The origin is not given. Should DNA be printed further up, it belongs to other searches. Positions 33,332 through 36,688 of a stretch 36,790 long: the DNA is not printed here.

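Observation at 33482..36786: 1018-aa protein with a degenerate GHKL-like head, a mid-protein hydrophobic/Gly-zipper segment and basic coiled coils, coupled to an 82-aa partner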

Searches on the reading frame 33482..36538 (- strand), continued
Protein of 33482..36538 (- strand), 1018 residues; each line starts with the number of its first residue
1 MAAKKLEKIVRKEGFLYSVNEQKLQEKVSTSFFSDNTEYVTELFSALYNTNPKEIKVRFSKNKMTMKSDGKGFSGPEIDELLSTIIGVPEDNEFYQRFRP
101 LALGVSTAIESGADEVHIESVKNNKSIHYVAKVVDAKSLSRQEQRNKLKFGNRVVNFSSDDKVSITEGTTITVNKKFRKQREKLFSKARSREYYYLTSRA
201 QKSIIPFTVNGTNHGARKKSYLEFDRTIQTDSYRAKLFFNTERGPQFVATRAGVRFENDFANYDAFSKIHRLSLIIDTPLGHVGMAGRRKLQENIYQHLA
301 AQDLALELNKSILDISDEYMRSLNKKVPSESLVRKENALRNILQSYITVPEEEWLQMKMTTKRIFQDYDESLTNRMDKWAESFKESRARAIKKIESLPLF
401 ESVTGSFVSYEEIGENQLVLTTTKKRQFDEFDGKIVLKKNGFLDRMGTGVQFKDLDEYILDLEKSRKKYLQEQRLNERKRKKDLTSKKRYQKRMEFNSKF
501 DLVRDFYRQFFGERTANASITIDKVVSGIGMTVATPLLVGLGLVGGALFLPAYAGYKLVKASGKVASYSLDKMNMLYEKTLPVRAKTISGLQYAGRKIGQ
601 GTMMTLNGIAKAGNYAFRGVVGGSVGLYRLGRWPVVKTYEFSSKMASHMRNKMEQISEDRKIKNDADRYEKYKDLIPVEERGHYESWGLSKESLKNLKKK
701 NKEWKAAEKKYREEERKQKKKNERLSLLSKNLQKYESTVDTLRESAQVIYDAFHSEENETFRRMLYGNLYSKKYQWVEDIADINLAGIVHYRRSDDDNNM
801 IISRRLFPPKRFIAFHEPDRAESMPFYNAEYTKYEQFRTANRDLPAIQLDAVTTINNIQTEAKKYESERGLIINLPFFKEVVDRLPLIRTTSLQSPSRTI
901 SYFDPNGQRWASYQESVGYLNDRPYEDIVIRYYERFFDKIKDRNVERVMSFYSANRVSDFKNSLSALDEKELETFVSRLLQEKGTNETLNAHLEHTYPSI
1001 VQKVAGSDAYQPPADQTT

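Call 52: search_protein_families(library=ncbifam, proteins=[L001:7830-10004:+, L004:7962-10004:+, L017:9989-11542:+, L017:11546-14671:+, L021:3946-6624:+, L004:10001-12808:+, L001:3532-4911:+, L001:6436-7833:+], max_evalue=0.01)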
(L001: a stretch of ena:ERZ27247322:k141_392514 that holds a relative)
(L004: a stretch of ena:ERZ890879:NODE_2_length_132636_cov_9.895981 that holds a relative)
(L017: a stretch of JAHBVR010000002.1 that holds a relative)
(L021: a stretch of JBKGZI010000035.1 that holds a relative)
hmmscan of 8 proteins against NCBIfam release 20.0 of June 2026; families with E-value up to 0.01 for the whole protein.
L001:7830-10004:+ (724 aa): 17 families
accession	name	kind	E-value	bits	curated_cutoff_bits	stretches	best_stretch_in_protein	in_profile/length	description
NF047352.1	P_loop_sacsin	domain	9e-11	42.1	50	1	49-127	2-73/80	sacsin N-terminal ATP-binding-like domain-containing protein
TIGR00585.2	mutl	equivalog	6.6e-09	35.2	180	1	51-115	25-88/555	DNA mismatch repair endonuclease MutL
NF003555.1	PRK05218.1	equivalog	2.3e-08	33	371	1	64-226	57-220/614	molecular chaperone HtpG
TIGR02916.1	PEP_his_kin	equivalog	3.3e-08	32.6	300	1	9-111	544-644/679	XrtA/PEP-CTERM system histidine kinase PrsK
NF010683.0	PRK14083.1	equivalog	9e-07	27.7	455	1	49-186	29-174/604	HSP90 family protein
NF003218.0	PRK04184.1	equivalog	9.3e-06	24.4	274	1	50-187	40-190/539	DNA topoisomerase VI subunit B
NF000951.0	PRK00095.2-1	equivalog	1.3e-05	24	391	1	51-177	29-148/559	DNA mismatch repair endonuclease MutL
NF041932.1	MzaB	equivalog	1.6e-05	23.4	850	1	54-127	19-92/480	MZA anti-phage system associated ATPase MzaB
NF000953.0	PRK00095.2-4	equivalog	2.1e-05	23.6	693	1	51-118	27-92/611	DNA mismatch repair endonuclease MutL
NF050001.1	restrict_BbrUII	equivalog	2.7e-05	22.9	550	1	52-141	26-118/659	BbrUII/HgiDII family restriction enzyme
NF000952.0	PRK00095.2-2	subfamily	4e-05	22.3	840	1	50-119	26-93/623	DNA mismatch repair endonuclease MutL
NF000948.0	PRK00095.1-1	equivalog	0.00011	21.3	701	1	51-94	27-67/625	DNA mismatch repair endonuclease MutL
NF000950.0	PRK00095.1-3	equivalog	0.00026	19.5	756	1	51-120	28-96/641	DNA mismatch repair endonuclease MutL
NF040750.1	tetrathio_HK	equivalog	0.00028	19.5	750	1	19-109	427-516/555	tetrathionate respiration histidine kinase TtrS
NF000954.0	PRK00095.2-5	equivalog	0.00091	17.7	937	1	49-110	29-86/588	DNA mismatch repair endonuclease MutL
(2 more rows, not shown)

L004:7962-10004:+ (680 aa): 15 families
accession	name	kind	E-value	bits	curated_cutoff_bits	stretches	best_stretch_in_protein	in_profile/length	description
NF010683.0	PRK14083.1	equivalog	1.4e-14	53.5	455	1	114-253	25-175/604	HSP90 family protein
NF047352.1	P_loop_sacsin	domain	2.1e-13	50.5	50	1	118-197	2-74/80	sacsin N-terminal ATP-binding-like domain-containing protein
TIGR00585.2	mutl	equivalog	6.8e-11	41.7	180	1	114-180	19-81/555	DNA mismatch repair endonuclease MutL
NF003555.1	PRK05218.1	equivalog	3.4e-10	39.1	371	1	140-283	62-215/614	molecular chaperone HtpG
NF050001.1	restrict_BbrUII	equivalog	4.1e-09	35.5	550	1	120-218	25-128/659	BbrUII/HgiDII family restriction enzyme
NF000952.0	PRK00095.2-2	subfamily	3.7e-08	32.3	840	1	113-241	20-144/623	DNA mismatch repair endonuclease MutL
NF000950.0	PRK00095.1-3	equivalog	5.1e-08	31.8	756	1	113-243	21-146/641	DNA mismatch repair endonuclease MutL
NF003218.0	PRK04184.1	equivalog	2.2e-07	29.8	274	1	118-244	39-181/539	DNA topoisomerase VI subunit B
NF000953.0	PRK00095.2-4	equivalog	3.2e-07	29.6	693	1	114-165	21-69/611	DNA mismatch repair endonuclease MutL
NF041932.1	MzaB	equivalog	3.9e-06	25.5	850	1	120-193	16-88/480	MZA anti-phage system associated ATPase MzaB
NF000951.0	PRK00095.2-1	equivalog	2.9e-05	22.9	391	1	117-181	26-85/559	DNA mismatch repair endonuclease MutL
NF000949.0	PRK00095.1-2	equivalog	3.1e-05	23.2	750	1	114-165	25-73/634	DNA mismatch repair endonuclease MutL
NF000948.0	PRK00095.1-1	equivalog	0.00059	18.9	701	1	114-164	21-68/625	DNA mismatch repair endonuclease MutL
TIGR02916.1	PEP_his_kin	equivalog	0.0027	16.4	300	1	97-177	561-641/679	XrtA/PEP-CTERM system histidine kinase PrsK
NF000954.0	PRK00095.2-5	equivalog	0.0043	15.5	937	1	115-176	26-83/588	DNA mismatch repair endonuclease MutL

L017:9989-11542:+ (517 aa): 21 families
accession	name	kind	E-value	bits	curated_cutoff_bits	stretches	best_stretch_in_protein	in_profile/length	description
NF047352.1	P_loop_sacsin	domain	1.1e-14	54.6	50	1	19-100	3-77/80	sacsin N-terminal ATP-binding-like domain-containing protein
NF010683.0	PRK14083.1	equivalog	3.6e-10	38.9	455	1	13-150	24-177/604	HSP90 family protein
TIGR02916.1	PEP_his_kin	equivalog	1e-08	34.2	300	1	22-85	586-648/679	XrtA/PEP-CTERM system histidine kinase PrsK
NF003555.1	PRK05218.1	equivalog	7.1e-08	31.4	371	1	18-171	26-204/614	molecular chaperone HtpG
TIGR00585.2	mutl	equivalog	6.4e-06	25.3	180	1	20-87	25-91/555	DNA mismatch repair endonuclease MutL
NF003218.0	PRK04184.1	equivalog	8.6e-06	24.5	274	1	18-91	39-119/539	DNA topoisomerase VI subunit B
NF000952.0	PRK00095.2-2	subfamily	1.7e-05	23.5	840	1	17-97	24-105/623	DNA mismatch repair endonuclease MutL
NF033792.0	ActS_PrrB_HisK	equivalog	3.5e-05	22.8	350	1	21-90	317-385/423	ActS/PrrB/RegB family redox-sensitive histidine kinase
NF000950.0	PRK00095.1-3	equivalog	0.00012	20.6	756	1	18-87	26-94/641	DNA mismatch repair endonuclease MutL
NF000953.0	PRK00095.2-4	equivalog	0.00014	20.9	693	1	18-87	25-92/611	DNA mismatch repair endonuclease MutL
TIGR01052.1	top6b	equivalog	0.00025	19.6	380.7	1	18-92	31-110/488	DNA topoisomerase VI subunit B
NF050001.1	restrict_BbrUII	equivalog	0.00038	19.1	550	1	22-102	27-112/659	BbrUII/HgiDII family restriction enzyme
NF000951.0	PRK00095.2-1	equivalog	0.00049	18.9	391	1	20-86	29-93/559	DNA mismatch repair endonuclease MutL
NF041932.1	MzaB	equivalog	0.0006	18.3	850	1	22-91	18-86/480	MZA anti-phage system associated ATPase MzaB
NF047794.1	HisKinPtgB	equivalog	0.00091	17.6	1000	1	23-77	563-616/656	two-component system sensor histidine kinase PgtB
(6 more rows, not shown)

L017:11546-14671:+ (1041 aa): 0 families

L021:3946-6624:+ (892 aa): 0 families

L004:10001-12808:+ (935 aa): 0 families

L001:3532-4911:+ (459 aa): 0 families

L001:6436-7833:+ (465 aa): 0 families

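Call 53: search_protein_families(library=padloc, proteins=[L001:7830-10004:+, L004:7962-10004:+, L017:9989-11542:+, L017:11546-14671:+, L021:3946-6624:+, L004:10001-12808:+], max_evalue=0.01)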
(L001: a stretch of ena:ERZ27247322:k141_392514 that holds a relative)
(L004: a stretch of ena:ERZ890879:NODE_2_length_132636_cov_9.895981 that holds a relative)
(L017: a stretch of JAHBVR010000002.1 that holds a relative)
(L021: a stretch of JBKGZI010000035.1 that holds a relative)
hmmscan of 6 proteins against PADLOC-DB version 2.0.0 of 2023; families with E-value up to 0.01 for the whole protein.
L001:7830-10004:+ (724 aa): 4 families
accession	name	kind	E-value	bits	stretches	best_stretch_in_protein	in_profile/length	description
PDLC03968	TmtA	-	5.3e-10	35.6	1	32-126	60-149/1486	-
PDLC03966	TmtA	-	2.1e-05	20.5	1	42-126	38-128/1655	-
PDLC02204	MzaB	-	5.8e-05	19.7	1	53-123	31-100/500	-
PDLC03965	TmtA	-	0.0016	14.4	1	53-124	36-103/1370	-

L004:7962-10004:+ (680 aa): 5 families
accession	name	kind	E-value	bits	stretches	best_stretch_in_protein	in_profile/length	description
PDLC03968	TmtA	-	3.4e-15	52.8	1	110-202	69-156/1486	-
PDLC03966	TmtA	-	3.4e-08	29.8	1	120-196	47-129/1655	-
PDLC03965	TmtA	-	6.5e-06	22.4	1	106-195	21-105/1370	-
PDLC03971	TmtA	-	9.2e-05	18.1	1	120-197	58-137/1782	-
PDLC03419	REase_II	-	0.00072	16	1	115-206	24-120/695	Type II restriction enzyme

L017:9989-11542:+ (517 aa): 8 families
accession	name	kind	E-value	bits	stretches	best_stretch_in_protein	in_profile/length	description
PDLC03968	TmtA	-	2.5e-12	43.3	1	11-99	70-153/1486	-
PDLC03972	TmtA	-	1.5e-10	37.8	1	13-96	38-119/1302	-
PDLC03966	TmtA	-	3e-09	33.2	1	19-98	46-131/1655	-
PDLC03971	TmtA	-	6.7e-09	31.8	1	21-96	59-136/1782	-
PDLC03965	TmtA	-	2e-07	27.4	1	19-111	35-121/1370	-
PDLC03964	TmtA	-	2.5e-07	27.1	1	22-95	52-123/1538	-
PDLC03969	TmtA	-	0.00014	17.6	1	68-96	90-118/1563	-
PDLC03970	TmtA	-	0.00099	15.1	1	22-96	68-134/1552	-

L017:11546-14671:+ (1041 aa): 0 families

L021:3946-6624:+ (892 aa): 0 families

L004:10001-12808:+ (935 aa): 0 families
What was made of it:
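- On Known anti-phage defence systems (PADLOC-DB 2.0): Full-length A homologues match TmtA and MzaB only over the generic ATP-binding ~90 residues (call 53).
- A's N-terminus resembles the sacsin-like ATPase TmtA of the Tiamat defence system (PADLOC E 3e-15 to 5e-10) and MzaB (calls 52, 53).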

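Call 59: search_solved_structures(query=A4, max_evalue=0.01, show_alignments=1)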
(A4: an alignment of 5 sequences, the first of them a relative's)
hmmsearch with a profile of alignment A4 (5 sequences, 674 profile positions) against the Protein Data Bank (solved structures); distinct sequences matched with E-value up to 0.01: 169 (the best 60 are shown).
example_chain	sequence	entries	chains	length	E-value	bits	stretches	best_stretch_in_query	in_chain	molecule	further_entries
1y4s_A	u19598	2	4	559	1.8e-12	50.1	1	100-241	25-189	Chaperone protein htpG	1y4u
2iop_A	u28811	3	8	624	2.5e-12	49.6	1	100-241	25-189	Chaperone protein htpG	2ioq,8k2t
2o1w_A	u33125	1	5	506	4.7e-11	45.4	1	100-264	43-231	Endoplasmin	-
2ior_A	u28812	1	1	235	1.1e-10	44.2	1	99-241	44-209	Chaperone protein htpG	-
1qy8_A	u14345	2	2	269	2e-10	43.3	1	100-267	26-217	Endoplasmin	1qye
1yt2_A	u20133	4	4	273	2.6e-10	42.9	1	100-267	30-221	Endoplasmin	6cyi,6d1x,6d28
4nh9_A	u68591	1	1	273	2.9e-10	42.8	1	100-266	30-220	Endoplasmin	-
1tbw_A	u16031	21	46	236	3e-10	42.7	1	100-265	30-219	Endoplasmin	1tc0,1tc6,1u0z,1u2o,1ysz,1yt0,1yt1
2esa_A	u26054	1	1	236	3e-10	42.7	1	100-265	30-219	Endoplasmin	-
7ull_A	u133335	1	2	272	3e-10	42.7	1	100-266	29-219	Endoplasmin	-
3peh_A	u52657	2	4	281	3.2e-10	42.6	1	83-271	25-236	Endoplasmin homolog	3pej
5in9_A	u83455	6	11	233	3.4e-10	42.6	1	100-265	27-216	Endoplasmin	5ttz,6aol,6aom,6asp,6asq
3h80_A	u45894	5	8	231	3.9e-10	42.3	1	98-241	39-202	Heat shock protein 83-1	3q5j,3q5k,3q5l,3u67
7k9r_A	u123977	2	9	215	4.1e-10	42.3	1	92-260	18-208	Hsp90-like protein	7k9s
7k9u_A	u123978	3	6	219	4.6e-10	42.1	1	92-260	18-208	Hsp90-like protein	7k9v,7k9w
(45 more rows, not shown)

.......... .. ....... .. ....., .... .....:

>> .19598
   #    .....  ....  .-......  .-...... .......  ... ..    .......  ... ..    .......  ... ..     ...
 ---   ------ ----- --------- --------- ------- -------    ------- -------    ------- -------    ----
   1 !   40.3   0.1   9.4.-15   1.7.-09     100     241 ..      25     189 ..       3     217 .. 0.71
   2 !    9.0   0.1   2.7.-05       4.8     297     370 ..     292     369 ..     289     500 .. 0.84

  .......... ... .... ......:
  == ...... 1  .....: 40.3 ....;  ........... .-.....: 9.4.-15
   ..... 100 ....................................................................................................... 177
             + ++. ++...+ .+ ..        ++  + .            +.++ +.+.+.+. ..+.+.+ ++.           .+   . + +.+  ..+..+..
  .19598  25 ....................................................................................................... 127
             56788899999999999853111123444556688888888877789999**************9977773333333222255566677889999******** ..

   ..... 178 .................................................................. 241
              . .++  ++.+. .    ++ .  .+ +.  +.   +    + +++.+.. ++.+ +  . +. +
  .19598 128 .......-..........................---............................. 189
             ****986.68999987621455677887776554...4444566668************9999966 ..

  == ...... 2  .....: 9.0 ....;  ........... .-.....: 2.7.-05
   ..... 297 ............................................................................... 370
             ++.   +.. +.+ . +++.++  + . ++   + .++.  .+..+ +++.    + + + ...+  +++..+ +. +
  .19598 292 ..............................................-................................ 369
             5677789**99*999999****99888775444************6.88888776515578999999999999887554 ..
